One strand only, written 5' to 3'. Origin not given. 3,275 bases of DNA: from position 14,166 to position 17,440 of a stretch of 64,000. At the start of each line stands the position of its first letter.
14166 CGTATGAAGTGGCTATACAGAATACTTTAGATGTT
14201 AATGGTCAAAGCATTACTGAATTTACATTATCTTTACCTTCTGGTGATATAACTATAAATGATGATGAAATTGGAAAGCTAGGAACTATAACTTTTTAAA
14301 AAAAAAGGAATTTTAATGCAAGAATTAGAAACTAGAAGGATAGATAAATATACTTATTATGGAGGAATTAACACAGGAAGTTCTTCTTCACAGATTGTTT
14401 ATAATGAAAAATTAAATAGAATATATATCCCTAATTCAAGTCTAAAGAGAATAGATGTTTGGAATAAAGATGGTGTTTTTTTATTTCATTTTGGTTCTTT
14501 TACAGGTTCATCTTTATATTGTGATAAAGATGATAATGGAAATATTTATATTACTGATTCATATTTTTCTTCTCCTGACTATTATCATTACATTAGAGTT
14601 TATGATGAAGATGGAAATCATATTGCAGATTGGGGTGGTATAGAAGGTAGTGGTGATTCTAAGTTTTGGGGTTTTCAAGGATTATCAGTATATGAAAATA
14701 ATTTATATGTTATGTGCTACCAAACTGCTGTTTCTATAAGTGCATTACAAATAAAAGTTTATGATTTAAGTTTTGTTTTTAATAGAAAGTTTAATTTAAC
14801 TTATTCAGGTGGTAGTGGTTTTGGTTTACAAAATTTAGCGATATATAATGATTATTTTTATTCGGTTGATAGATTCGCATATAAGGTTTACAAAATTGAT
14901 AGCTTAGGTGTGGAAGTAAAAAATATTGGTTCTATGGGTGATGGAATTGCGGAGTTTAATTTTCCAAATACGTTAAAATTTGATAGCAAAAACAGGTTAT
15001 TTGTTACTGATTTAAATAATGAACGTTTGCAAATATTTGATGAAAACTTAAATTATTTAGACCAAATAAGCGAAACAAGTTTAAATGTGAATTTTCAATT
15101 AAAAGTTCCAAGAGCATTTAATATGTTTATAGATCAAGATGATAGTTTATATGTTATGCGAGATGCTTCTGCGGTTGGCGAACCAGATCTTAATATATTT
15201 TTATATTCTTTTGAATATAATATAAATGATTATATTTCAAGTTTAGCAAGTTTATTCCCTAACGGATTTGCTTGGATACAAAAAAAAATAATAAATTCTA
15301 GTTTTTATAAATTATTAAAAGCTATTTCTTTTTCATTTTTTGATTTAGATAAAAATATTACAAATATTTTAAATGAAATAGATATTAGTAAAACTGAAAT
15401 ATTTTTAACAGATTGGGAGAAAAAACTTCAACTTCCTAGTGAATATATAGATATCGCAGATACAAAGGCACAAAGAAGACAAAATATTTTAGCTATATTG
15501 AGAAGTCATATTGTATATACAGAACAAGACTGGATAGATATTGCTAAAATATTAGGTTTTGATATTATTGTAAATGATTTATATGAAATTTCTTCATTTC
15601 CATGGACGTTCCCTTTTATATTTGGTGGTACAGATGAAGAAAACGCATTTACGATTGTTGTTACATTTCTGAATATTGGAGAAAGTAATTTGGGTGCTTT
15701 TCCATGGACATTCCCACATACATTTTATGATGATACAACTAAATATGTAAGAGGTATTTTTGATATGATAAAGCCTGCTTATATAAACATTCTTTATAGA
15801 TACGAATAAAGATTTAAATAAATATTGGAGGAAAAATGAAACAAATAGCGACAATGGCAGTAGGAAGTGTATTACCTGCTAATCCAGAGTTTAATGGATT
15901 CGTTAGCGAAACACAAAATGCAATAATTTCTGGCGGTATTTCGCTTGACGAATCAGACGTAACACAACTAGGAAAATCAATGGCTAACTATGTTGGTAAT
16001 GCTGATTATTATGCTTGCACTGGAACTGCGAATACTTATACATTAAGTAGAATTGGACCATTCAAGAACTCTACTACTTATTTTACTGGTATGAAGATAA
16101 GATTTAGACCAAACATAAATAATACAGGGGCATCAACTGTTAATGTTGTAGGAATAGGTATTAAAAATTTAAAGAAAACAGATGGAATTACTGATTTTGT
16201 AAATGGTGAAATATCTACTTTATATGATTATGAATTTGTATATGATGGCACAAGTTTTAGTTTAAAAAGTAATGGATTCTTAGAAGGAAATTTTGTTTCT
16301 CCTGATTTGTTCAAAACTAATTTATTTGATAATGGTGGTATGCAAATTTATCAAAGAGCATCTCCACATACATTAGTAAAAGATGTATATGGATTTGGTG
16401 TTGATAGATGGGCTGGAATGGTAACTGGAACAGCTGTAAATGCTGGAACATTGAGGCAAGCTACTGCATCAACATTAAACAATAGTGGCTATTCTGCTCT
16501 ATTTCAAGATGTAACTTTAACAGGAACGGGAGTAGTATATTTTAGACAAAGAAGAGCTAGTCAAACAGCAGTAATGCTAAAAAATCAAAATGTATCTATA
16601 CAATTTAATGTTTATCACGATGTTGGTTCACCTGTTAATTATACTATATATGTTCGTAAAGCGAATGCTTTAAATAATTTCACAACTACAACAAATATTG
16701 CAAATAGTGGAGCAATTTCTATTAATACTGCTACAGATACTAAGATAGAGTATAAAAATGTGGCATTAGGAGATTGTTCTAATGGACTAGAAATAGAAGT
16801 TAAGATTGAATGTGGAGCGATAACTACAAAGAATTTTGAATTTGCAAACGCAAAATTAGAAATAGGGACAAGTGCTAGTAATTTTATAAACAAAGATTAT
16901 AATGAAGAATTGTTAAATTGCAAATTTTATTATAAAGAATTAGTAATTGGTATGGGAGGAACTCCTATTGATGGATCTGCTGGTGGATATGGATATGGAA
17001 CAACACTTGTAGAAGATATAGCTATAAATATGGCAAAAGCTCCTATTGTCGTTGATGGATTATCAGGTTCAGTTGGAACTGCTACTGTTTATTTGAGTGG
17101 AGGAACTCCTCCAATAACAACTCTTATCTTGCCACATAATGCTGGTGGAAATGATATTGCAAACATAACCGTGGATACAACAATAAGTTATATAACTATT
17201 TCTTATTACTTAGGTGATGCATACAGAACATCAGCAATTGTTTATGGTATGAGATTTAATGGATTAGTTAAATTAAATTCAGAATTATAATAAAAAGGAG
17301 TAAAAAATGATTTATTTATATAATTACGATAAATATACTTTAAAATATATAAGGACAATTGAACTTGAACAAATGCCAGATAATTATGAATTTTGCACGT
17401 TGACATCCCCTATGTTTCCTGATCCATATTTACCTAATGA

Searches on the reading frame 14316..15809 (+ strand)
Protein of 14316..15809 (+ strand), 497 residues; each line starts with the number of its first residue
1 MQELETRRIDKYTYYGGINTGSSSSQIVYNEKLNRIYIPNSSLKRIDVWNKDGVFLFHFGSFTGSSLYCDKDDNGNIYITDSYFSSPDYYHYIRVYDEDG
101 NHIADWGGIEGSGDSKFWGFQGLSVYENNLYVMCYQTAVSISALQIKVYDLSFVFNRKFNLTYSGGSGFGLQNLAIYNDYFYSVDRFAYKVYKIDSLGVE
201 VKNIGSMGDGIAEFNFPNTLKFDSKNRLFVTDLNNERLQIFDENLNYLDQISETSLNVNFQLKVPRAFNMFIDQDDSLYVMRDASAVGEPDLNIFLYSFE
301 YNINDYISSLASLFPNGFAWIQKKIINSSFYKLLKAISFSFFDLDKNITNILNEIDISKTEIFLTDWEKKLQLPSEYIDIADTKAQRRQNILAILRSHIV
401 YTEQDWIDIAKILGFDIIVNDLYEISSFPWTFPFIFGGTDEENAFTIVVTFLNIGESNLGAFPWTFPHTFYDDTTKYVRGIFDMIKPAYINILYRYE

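Call 37: search_protein_families(library=phrogs, proteins=[window:14316-15809:+], max_evalue=0.00001)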
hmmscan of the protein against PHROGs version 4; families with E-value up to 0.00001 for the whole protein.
window:14316-15809:+ (497 aa): 1 family
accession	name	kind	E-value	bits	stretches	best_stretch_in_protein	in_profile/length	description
phrog_203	-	tail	1e-18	68.4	1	302-497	8-200/224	baseplate wedge subunit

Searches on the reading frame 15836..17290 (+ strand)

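Call 37: search_protein_families(library=phrogs, proteins=[window:15836-17290:+], max_evalue=0.00001)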
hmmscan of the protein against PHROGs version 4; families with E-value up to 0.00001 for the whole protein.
window:15836-17290:+ (484 aa): 2 families
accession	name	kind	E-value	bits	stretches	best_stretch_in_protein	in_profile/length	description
phrog_4492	-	tail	9.8e-17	61.4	1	160-390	791-1018/1096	tail fiber protein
phrog_28171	-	unknown function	1e-10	41.8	1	48-148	179-275/476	-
